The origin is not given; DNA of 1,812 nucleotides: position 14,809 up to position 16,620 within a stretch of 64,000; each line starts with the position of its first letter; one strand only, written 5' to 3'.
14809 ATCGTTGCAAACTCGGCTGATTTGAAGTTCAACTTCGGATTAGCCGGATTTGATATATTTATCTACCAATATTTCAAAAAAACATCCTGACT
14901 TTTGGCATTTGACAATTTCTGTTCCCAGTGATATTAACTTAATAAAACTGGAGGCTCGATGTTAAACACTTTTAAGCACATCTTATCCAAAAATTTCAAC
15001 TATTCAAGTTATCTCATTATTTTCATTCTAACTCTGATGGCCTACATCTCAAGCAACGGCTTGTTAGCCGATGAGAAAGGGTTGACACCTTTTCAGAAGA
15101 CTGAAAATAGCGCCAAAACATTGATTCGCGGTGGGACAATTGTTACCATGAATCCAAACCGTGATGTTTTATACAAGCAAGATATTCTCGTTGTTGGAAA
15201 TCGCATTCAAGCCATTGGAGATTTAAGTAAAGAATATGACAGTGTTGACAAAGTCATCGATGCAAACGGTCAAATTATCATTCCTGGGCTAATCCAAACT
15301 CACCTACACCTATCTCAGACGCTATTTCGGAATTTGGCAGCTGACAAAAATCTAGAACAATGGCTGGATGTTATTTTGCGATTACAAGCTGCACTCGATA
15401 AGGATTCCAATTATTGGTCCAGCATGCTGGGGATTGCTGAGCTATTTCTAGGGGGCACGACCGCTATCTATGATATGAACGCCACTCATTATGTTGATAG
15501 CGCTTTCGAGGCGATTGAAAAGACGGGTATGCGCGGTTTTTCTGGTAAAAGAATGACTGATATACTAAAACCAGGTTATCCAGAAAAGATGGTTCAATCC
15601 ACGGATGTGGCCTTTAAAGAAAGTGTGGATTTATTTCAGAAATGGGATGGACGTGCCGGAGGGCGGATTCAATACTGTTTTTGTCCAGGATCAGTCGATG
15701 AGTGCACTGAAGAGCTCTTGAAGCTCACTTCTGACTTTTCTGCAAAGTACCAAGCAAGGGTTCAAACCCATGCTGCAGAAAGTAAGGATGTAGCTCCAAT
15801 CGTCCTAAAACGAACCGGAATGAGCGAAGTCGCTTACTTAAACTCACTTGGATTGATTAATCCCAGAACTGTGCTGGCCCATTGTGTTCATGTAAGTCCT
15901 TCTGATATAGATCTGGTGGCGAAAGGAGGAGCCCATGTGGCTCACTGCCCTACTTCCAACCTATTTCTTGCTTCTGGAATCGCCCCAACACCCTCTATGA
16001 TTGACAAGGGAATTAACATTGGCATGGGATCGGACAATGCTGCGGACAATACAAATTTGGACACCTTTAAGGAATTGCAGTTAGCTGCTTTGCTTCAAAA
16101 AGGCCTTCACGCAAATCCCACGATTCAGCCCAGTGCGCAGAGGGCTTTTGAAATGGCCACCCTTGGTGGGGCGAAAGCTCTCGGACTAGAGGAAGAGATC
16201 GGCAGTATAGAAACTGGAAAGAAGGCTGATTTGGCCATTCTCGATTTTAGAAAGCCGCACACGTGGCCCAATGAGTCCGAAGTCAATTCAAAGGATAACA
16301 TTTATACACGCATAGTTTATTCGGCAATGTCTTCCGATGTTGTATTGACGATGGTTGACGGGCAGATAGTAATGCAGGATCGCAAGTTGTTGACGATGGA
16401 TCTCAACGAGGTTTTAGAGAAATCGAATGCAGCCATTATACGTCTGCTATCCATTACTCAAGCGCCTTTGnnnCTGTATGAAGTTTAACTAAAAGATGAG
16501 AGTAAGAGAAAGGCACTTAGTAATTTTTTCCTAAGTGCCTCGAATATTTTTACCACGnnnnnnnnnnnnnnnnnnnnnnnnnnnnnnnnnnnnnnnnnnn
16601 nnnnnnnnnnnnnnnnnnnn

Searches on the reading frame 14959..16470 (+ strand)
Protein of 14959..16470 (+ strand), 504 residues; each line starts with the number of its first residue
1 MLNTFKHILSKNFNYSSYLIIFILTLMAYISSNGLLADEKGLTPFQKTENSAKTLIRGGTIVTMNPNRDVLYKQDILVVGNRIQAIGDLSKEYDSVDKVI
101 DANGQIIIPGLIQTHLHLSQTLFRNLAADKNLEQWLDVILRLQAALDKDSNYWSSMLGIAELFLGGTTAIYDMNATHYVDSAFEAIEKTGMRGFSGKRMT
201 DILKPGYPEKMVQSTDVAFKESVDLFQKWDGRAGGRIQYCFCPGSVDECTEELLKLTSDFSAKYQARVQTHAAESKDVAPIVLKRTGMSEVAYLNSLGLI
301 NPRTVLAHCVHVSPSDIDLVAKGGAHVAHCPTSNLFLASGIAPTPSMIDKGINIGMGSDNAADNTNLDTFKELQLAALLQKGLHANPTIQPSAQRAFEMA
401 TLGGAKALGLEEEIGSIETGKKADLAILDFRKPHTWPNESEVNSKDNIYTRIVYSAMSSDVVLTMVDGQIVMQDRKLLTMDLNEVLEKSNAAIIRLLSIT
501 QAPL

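Call 74: search_protein_families(library=pfam, proteins=[window:14959-16470:+], max_evalue=0.00001)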
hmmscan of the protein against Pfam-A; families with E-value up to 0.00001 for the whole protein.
window:14959-16470:+ (504 aa): 2 families
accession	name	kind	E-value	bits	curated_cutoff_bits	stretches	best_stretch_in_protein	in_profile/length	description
PF01979.26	Amidohydro_1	-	6.8e-68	229.9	25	1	106-471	1-345/345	Amidohydrolase family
PF07969.17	Amidohydro_3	-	3.8e-23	83.1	29.7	1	254-471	264-471/472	Amidohydrolase family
